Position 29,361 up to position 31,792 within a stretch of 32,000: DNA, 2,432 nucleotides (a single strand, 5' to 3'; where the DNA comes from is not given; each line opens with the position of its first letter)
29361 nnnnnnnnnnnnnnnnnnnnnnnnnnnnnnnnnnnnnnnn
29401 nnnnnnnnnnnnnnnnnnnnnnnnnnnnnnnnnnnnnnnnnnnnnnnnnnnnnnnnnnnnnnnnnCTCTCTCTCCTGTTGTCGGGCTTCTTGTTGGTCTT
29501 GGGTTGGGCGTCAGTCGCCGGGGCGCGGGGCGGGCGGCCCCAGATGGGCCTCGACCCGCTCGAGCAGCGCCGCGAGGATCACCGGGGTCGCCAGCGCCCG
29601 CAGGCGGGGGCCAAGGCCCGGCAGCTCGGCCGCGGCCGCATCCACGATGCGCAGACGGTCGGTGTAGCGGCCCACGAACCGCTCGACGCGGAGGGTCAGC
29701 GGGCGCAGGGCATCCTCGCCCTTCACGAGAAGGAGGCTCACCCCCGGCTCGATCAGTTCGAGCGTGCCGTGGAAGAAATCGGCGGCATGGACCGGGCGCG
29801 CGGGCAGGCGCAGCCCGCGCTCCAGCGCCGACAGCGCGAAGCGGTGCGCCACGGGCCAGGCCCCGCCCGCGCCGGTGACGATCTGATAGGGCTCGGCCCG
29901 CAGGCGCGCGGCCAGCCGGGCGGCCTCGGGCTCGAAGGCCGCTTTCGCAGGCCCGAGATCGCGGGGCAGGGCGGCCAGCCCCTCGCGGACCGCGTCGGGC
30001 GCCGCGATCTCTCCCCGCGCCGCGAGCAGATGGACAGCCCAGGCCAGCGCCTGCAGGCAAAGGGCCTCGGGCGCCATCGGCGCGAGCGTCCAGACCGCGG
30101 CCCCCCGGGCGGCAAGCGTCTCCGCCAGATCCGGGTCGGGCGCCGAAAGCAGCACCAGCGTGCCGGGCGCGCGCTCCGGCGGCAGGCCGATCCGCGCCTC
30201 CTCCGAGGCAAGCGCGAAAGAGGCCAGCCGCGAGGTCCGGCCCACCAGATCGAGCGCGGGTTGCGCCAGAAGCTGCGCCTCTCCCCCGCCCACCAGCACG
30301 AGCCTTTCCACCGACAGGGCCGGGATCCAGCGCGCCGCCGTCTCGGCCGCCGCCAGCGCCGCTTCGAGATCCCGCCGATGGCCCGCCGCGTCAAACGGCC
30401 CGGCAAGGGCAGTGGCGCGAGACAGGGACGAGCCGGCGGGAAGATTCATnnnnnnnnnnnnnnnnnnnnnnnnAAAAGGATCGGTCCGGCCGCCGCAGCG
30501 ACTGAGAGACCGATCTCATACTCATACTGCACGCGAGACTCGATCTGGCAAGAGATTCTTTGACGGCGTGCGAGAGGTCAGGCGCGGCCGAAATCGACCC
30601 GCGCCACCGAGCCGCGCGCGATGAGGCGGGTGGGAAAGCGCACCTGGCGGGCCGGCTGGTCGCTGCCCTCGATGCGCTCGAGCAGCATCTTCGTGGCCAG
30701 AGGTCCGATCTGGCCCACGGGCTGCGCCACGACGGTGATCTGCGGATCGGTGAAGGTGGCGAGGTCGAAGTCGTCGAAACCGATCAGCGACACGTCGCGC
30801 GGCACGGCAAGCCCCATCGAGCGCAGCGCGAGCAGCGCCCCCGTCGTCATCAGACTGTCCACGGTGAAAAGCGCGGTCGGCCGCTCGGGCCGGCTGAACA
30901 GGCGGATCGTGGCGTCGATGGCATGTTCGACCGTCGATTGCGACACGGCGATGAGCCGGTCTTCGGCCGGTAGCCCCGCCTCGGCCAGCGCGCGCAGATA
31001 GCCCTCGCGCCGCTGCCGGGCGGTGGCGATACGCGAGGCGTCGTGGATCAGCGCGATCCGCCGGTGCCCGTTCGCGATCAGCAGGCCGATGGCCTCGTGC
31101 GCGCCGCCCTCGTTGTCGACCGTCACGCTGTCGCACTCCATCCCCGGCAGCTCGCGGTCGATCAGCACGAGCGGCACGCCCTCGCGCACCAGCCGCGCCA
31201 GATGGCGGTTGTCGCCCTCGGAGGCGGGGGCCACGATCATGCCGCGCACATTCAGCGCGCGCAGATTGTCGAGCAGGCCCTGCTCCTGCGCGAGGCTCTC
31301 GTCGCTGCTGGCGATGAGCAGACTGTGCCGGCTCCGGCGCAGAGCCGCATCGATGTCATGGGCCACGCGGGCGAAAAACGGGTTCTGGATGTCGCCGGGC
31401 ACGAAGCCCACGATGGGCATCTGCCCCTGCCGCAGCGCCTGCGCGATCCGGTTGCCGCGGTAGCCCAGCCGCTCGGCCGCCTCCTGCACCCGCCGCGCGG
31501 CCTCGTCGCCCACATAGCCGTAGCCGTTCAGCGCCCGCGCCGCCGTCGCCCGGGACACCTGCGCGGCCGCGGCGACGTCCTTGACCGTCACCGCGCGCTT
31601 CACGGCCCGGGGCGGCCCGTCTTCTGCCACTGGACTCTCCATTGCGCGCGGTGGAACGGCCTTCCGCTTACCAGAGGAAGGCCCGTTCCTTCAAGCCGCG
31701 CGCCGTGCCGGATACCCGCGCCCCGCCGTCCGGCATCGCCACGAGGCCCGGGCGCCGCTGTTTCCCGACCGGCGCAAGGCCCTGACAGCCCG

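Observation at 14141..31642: Composite ~17.5 kb fructosamine/opine-type catabolic island combining three known architectures with extra enzymes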

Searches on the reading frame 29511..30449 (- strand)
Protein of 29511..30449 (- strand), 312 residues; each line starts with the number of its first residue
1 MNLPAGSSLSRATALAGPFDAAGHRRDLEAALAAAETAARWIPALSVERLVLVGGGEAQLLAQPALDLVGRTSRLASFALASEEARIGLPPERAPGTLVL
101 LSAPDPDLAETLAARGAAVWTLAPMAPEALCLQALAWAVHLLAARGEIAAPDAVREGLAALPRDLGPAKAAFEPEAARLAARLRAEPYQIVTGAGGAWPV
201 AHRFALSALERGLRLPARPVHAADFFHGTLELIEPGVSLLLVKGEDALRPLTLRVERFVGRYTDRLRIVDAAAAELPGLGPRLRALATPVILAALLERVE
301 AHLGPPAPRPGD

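Call 6: search_protein_families(library=pfam, proteins=[window:29511-30449:-], max_evalue=0.01)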
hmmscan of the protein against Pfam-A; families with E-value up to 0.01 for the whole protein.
window:29511-30449:- (312 aa): 0 families

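Call 10: search_protein_families(library=ncbifam, proteins=[window:29511-30449:-], max_evalue=0.001)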
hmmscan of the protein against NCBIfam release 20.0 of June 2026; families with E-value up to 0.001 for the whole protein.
window:29511-30449:- (312 aa): 1 family
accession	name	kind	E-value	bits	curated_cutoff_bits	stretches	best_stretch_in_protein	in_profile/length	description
NF008481.0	PRK11382.1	equivalog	4.7e-09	35.9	430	1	136-283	161-304/340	fructoselysine 6-phosphate deglycase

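Call 49: search_solved_structures(query=window:29511-30449:-, max_evalue=0.1, show_alignments=2)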
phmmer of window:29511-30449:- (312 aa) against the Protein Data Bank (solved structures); distinct sequences matched with E-value up to 0.1: 10.
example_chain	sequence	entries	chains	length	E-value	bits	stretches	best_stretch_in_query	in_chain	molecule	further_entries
2a3n_A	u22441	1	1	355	7.4e-27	98.1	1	134-303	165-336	putative glucosamine-fructose-6-phosphate aminotransferase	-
8glr_A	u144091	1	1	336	2.9e-25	92.9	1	134-303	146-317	SIS domain-containing protein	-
3fkj_A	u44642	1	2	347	1.2e-13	54.7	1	92-274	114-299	Putative phosphosugar isomerases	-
3eua_A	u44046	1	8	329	4.6e-11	46.2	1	175-298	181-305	PUTATIVE FRUCTOSE-AMINOACID-6-PHOSPHATE DEGLYCASE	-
9ou6_A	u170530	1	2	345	0.00015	24.9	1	132-276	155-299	SIS domain protein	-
9otr_A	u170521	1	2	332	0.00018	24.6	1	132-276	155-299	SIS domain protein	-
9otj_A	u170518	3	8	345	0.0002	24.4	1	132-276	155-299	SIS domain protein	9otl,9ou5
9otu_A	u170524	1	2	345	0.00024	24.2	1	132-276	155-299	SIS domain protein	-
8eol_A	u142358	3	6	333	0.046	16.7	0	141-242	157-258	GLUCOSAMINE-6-PHOSPHATE DEAMINASE | Glutamine-fructose-6-phosphate transaminase (Isomerizing)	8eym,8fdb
3hba_A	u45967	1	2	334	0.047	16.6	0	141-242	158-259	Putative phosphosugar isomerase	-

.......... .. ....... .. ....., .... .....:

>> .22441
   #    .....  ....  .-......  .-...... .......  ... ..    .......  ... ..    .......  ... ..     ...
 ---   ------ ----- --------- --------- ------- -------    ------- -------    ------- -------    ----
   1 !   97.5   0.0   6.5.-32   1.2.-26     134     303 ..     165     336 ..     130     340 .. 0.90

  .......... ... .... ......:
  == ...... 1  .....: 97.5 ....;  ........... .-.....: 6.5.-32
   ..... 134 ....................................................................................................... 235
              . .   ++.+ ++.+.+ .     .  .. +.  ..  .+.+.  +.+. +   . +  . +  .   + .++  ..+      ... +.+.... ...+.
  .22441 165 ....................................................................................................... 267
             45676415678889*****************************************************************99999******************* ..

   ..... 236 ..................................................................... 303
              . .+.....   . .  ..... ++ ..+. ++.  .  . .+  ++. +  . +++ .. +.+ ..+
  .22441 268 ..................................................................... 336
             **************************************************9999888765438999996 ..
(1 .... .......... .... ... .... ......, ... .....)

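Call 71: find_homologous_proteins(query=window:29511-30449:-, max_evalue=1e-10)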
Query window:29511-30449:- (312 aa): 36 proteins with E <= 1e-10 among 8000 candidates.
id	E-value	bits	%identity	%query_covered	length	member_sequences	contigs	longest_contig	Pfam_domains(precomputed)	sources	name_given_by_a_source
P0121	4.6e-180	616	97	100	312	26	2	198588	-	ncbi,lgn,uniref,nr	ncbi:glucosamine-fructose-6-phosphate aminotransferase (plasmid) [Cereibacter sphaeroides]|uniref:gl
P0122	3.1e-72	262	58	85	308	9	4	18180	-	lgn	-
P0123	2.6e-70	256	60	82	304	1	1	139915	-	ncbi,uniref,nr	ncbi:glucosamine-fructose-6-phosphate aminotransferase [Cereibacter sediminicola]|uniref:glucosamine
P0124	1.8e-65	240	50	85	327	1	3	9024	PF01380.28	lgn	-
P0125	2.4e-58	216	43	96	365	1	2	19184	PF01380.28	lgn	-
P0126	8.0e-57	211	48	85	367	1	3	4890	PF01380.28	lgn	-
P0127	6.2e-56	208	45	89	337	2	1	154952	PF01380.28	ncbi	-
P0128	8.3e-54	201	44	82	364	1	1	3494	PF01380.28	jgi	jgi:fructoselysine-6-phosphate deglycase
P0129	1.2e-53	201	42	85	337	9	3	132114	PF01380.28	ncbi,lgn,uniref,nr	ncbi:SIS domain-containing protein [Alloyangia pacifica]|uniref:Fructoselysine-6-P-deglycase FrlB wi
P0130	1.7e-53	200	43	85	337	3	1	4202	PF01380.28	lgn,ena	-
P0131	2.3e-52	197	41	83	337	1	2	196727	PF01380.28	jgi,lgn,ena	-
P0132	5.4e-52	195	43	86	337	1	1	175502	PF01380.28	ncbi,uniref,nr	ncbi:SIS domain-containing protein [Mesorhizobium qingshengii]|uniref:Fructoselysine-6-P-deglycase F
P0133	5.9e-52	195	44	86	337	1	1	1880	PF01380.28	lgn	-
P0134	1.9e-51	194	44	82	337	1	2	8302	PF01380.28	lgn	-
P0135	3.1e-51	193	43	86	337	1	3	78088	PF01380.28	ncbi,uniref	ncbi:SIS domain-containing protein [Mesorhizobium sp. M1338]|uniref:SIS domain-containing protein n=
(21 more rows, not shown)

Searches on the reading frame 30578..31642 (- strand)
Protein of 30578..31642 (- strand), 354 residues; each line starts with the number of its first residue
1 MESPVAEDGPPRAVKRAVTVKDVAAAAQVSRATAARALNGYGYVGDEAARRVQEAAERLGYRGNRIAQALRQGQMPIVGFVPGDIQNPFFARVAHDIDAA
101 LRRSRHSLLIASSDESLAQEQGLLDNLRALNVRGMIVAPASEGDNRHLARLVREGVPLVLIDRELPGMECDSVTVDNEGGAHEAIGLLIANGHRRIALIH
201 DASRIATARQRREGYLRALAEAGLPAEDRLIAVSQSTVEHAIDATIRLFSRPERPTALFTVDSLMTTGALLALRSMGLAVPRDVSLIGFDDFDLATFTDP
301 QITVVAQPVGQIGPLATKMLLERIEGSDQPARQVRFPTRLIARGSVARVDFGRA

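Call 6: search_protein_families(library=pfam, proteins=[window:30578-31642:-], max_evalue=0.01)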
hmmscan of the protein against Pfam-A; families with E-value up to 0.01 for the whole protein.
window:30578-31642:- (354 aa): 5 families
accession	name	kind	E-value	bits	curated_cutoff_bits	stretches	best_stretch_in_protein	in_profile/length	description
PF13377.12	Peripla_BP_3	-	8.9e-37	127.2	26.5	1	188-346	4-167/167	Periplasmic binding protein-like domain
PF00532.27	Peripla_BP_1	-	4.3e-27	95.7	22.2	1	78-342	4-279/281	Periplasmic binding proteins and sugar binding domain of LacI family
PF13407.12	Peripla_BP_4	-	1.2e-13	51.7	35.1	1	78-326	1-256/258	Periplasmic binding protein domain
PF00356.27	LacI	-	1.6e-10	41.1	27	1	19-64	1-46/46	Bacterial regulatory proteins, lacI family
PF21531.3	Rv2175c_wHTH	-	0.0025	18.2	27.1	0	46-75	12-41/57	DNA-binding protein Rv2175c, wHTH domain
